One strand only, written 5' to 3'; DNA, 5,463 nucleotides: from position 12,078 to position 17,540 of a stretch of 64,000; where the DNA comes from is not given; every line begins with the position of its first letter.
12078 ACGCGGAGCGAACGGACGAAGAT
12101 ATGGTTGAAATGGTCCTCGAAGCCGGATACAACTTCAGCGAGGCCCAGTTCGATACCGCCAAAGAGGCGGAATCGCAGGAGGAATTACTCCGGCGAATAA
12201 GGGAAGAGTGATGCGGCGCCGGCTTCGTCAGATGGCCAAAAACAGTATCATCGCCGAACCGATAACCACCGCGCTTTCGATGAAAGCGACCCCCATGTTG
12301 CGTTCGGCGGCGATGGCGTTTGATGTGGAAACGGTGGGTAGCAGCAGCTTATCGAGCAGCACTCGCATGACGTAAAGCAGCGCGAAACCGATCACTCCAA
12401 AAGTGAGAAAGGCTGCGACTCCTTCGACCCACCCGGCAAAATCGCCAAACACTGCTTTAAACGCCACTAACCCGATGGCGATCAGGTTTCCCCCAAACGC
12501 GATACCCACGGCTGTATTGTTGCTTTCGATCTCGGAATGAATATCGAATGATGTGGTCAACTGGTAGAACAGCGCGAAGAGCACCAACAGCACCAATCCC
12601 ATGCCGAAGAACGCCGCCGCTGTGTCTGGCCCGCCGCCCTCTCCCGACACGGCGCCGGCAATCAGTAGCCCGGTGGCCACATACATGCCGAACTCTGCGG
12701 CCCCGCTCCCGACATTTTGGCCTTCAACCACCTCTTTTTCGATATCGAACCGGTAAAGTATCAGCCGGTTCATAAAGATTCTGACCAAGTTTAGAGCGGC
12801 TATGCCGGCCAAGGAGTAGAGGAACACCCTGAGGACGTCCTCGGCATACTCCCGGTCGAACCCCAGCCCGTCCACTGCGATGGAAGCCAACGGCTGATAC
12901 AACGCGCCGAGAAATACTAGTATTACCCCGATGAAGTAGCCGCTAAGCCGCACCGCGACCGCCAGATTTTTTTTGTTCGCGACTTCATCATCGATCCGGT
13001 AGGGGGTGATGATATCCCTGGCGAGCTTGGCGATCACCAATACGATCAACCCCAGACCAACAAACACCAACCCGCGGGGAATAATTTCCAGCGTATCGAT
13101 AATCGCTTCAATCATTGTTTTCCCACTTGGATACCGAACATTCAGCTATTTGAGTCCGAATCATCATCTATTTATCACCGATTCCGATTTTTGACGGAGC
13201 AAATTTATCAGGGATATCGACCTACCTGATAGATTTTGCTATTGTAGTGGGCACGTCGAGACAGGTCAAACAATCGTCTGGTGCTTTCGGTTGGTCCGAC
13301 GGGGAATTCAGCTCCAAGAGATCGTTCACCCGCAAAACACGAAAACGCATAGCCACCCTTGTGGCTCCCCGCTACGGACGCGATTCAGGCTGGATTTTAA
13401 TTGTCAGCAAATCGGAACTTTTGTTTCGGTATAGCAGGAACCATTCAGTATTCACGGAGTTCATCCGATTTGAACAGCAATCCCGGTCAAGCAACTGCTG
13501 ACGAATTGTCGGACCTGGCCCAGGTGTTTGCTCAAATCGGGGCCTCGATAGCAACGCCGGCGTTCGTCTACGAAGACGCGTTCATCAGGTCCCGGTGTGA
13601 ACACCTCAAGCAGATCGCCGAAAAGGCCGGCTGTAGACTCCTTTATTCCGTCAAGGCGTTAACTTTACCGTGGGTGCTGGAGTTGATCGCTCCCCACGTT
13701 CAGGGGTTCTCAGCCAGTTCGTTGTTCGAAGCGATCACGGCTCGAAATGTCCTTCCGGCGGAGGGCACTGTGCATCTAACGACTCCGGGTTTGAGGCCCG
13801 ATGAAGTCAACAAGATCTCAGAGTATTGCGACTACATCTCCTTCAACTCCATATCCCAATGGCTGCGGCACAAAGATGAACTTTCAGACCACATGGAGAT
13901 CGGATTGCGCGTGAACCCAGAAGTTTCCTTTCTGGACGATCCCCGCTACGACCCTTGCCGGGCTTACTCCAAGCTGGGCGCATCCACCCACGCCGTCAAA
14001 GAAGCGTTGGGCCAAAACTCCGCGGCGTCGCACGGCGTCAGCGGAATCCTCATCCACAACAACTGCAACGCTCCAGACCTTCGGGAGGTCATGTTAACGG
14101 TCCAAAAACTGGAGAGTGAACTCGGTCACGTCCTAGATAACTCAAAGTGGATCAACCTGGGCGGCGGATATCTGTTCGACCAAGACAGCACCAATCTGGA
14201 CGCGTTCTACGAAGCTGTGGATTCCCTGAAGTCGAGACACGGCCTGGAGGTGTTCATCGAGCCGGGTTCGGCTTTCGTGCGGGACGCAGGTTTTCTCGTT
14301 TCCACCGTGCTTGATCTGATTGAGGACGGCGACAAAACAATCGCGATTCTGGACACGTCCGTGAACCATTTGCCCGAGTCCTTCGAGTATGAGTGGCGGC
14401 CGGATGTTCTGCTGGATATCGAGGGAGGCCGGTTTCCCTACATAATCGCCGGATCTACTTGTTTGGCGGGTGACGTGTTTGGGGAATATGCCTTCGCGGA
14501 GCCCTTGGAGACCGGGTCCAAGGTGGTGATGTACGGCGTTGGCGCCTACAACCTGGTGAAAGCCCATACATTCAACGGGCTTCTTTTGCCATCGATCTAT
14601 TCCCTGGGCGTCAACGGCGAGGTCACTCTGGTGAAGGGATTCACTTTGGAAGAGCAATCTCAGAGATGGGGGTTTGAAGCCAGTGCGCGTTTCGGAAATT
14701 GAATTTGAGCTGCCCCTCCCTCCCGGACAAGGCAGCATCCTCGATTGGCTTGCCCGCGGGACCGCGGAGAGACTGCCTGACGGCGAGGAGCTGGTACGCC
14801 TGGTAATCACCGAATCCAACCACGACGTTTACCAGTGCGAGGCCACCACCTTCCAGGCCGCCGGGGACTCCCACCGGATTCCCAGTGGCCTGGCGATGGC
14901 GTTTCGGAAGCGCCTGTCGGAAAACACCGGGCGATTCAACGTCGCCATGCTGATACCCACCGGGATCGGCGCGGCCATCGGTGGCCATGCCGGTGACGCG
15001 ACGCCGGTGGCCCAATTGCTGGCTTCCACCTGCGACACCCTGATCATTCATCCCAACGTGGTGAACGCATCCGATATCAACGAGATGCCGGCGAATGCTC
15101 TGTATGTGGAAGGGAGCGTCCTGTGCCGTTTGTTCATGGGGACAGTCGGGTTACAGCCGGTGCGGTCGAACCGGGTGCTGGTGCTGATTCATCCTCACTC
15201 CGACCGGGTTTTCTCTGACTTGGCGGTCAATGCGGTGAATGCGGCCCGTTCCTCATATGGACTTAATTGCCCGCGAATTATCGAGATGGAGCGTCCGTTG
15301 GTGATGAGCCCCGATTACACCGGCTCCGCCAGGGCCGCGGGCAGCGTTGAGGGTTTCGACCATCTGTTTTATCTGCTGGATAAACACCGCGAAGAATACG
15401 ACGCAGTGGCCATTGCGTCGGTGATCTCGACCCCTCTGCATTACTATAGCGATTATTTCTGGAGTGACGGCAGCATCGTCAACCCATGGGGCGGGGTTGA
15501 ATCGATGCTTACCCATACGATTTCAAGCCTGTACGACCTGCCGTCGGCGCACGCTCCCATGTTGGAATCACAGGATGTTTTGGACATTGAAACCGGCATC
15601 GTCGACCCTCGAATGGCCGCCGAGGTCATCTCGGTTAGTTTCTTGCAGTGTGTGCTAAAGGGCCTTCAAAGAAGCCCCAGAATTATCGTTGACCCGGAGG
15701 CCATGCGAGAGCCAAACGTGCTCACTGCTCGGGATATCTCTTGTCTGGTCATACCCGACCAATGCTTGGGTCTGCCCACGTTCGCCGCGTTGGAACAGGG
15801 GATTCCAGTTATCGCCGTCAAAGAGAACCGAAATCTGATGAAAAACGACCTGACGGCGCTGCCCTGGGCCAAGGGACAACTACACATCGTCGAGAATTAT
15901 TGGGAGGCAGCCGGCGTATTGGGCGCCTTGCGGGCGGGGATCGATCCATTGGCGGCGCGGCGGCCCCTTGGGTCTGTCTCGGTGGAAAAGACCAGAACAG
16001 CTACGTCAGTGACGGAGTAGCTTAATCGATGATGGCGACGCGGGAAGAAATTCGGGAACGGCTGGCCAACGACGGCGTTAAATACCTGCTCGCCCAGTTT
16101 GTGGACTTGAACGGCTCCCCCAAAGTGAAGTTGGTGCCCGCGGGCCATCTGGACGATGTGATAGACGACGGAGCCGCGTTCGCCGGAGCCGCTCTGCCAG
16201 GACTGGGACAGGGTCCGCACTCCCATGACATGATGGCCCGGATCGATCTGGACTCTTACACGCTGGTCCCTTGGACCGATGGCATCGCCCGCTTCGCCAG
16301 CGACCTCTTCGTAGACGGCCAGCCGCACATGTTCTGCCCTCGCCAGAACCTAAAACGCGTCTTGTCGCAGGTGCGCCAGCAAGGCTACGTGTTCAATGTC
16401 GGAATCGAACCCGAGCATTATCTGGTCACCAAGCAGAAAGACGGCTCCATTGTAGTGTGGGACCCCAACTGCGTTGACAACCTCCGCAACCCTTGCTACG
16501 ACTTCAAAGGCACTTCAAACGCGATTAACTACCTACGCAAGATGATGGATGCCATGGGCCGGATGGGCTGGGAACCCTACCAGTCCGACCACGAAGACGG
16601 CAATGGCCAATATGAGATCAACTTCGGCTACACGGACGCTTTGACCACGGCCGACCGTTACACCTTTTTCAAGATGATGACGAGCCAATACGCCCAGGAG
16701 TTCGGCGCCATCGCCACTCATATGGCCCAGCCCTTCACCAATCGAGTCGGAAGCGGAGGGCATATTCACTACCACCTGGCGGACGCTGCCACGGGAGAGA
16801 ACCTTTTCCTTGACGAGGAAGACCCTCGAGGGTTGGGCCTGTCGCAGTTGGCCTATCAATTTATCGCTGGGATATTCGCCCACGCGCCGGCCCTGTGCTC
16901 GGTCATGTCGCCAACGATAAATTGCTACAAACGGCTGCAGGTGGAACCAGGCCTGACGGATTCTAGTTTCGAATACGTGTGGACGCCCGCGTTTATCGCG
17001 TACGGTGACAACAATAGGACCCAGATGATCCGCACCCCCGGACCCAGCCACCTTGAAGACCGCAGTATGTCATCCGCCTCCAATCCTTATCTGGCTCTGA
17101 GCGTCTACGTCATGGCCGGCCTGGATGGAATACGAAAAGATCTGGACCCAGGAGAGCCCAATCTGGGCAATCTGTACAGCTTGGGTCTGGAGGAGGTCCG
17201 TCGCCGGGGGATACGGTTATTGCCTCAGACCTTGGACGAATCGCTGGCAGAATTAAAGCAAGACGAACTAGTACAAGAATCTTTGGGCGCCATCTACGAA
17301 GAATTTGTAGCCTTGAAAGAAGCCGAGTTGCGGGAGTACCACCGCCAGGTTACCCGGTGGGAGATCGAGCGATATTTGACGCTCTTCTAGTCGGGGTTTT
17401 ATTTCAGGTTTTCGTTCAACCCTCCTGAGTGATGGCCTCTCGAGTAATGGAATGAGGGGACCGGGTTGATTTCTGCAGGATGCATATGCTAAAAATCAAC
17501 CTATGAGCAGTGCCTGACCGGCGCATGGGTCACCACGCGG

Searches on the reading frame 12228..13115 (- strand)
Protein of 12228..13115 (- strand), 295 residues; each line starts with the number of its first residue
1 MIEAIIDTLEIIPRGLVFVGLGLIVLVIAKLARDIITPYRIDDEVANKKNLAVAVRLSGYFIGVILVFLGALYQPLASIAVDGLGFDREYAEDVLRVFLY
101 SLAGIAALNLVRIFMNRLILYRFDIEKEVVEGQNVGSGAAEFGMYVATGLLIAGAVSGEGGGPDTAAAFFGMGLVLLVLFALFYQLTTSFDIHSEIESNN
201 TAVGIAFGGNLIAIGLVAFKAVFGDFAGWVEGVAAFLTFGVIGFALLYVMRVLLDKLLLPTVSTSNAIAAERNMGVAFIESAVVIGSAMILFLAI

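Call 10: search_protein_families(library=pfam, proteins=[window:12228-13115:-], max_evalue=0.001)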
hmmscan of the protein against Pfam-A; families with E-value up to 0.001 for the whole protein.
window:12228-13115:- (295 aa): 1 family
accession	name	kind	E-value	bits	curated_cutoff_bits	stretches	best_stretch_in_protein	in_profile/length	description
PF03994.20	DUF350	-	5.4e-50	169.3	26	2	166-292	9-130/133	Domain of Unknown Function (DUF350)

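Call 37: search_protein_families(library=padloc, proteins=[window:12228-13115:-], max_evalue=0.01)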
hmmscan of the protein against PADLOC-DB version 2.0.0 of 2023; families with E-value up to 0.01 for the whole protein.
window:12228-13115:- (295 aa): 0 families

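Call 38: search_protein_families(library=ncbifam, proteins=[window:12228-13115:-], max_evalue=0.01)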
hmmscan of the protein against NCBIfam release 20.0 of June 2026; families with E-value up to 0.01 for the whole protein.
window:12228-13115:- (295 aa): 0 families

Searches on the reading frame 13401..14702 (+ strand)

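Call 10: search_protein_families(library=pfam, proteins=[window:13401-14702:+], max_evalue=0.001)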
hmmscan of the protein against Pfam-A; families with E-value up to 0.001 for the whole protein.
window:13401-14702:+ (433 aa): 2 families
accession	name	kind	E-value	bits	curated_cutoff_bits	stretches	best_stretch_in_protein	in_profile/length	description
PF00278.28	Orn_DAP_Arg_deC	-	3.4e-09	37.3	23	1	190-381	5-95/95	Pyridoxal-dependent decarboxylase, C-terminal sheet domain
PF02784.22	Orn_Arg_deC_N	-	8.3e-08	32.3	23.4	1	64-293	6-246/247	Pyridoxal-dependent decarboxylase, pyridoxal binding domain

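Call 38: search_protein_families(library=ncbifam, proteins=[window:13401-14702:+], max_evalue=0.01)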
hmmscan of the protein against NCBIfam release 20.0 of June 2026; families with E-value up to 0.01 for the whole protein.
window:13401-14702:+ (433 aa): 5 families
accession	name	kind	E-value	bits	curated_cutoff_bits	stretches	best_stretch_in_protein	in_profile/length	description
TIGR01047.1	nspC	equivalog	1.4e-84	283.7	409.05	1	50-422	1-379/380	carboxynorspermidine decarboxylase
TIGR01048.1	lysA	equivalog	3.8e-27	94.9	297.9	1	45-395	18-388/417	diaminopimelate decarboxylase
NF006515.0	PRK08961.1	equivalog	1.3e-19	69.7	802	1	49-393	500-850/861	bifunctional aspartate kinase/diaminopimelate decarboxylase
TIGR03099.1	dCO2ase_PEP1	hypoth_equivalog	1.4e-15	57.3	478.45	1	42-384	14-379/398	pyridoxal-dependent decarboxylase, exosortase A system-associated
NF041039.1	FslC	exception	0.005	15.7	500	0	287-399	288-400/418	rhizoferrin biosystnesis N-citrylornithine decarboxylase FslC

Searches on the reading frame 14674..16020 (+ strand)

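Call 10: search_protein_families(library=pfam, proteins=[window:14674-16020:+], max_evalue=0.001)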
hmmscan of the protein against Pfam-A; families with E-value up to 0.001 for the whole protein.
window:14674-16020:+ (448 aa): 1 family
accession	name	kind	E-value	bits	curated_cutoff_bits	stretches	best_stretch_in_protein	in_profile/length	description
PF11805.13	DUF3326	-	3.7e-90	302.8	25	1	90-426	2-334/337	Protein of unknown function (DUF3326)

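Call 38: search_protein_families(library=ncbifam, proteins=[window:14674-16020:+], max_evalue=0.01)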
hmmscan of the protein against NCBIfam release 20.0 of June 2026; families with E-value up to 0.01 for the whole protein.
window:14674-16020:+ (448 aa): 0 families

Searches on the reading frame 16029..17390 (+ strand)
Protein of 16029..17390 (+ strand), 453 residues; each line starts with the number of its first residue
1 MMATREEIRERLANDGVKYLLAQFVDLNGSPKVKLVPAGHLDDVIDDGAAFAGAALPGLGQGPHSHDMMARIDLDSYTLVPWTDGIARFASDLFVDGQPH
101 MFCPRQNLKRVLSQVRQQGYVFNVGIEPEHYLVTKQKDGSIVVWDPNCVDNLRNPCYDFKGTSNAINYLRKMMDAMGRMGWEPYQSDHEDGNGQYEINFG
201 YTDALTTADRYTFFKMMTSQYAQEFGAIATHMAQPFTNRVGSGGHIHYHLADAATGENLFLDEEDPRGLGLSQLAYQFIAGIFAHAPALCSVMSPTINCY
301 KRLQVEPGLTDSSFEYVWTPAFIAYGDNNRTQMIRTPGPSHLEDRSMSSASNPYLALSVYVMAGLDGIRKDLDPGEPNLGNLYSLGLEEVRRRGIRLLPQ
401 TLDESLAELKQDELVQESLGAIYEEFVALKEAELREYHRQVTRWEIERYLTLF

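Call 30: search_protein_families(library=pfam, proteins=[window:16029-17390:+], max_evalue=0.001)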
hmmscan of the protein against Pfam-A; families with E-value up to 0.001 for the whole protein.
window:16029-17390:+ (453 aa): 2 families
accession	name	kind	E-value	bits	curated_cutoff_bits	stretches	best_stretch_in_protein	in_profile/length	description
PF00120.29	Gln-synt_C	-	6.8e-89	298.7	24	1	103-449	3-344/344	Glutamine synthetase, catalytic domain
PF03951.24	Gln-synt_N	-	2.1e-06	27.7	33.4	1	17-92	2-78/82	Glutamine synthetase, beta-Grasp domain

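Call 38: search_protein_families(library=ncbifam, proteins=[window:16029-17390:+], max_evalue=0.01)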
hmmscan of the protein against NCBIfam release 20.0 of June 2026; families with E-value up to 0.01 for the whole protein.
window:16029-17390:+ (453 aa): 4 families
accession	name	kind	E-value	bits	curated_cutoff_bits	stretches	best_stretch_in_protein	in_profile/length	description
TIGR03105.1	gln_synth_III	equivalog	1.1e-155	518.5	469.6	1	11-450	4-434/435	type III glutamate--ammonia ligase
TIGR00653.1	GlnA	equivalog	3e-88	296.5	429.15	1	7-450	2-461/462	type I glutamate--ammonia ligase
NF045547.1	GGputSyn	equivalog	2.3e-63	214.4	650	1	5-445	2-438/438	gamma-glutamylputrescine synthetase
NF007006.0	PRK09469.1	equivalog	2.9e-35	121.8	845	1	172-438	196-455/469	glutamate--ammonia ligase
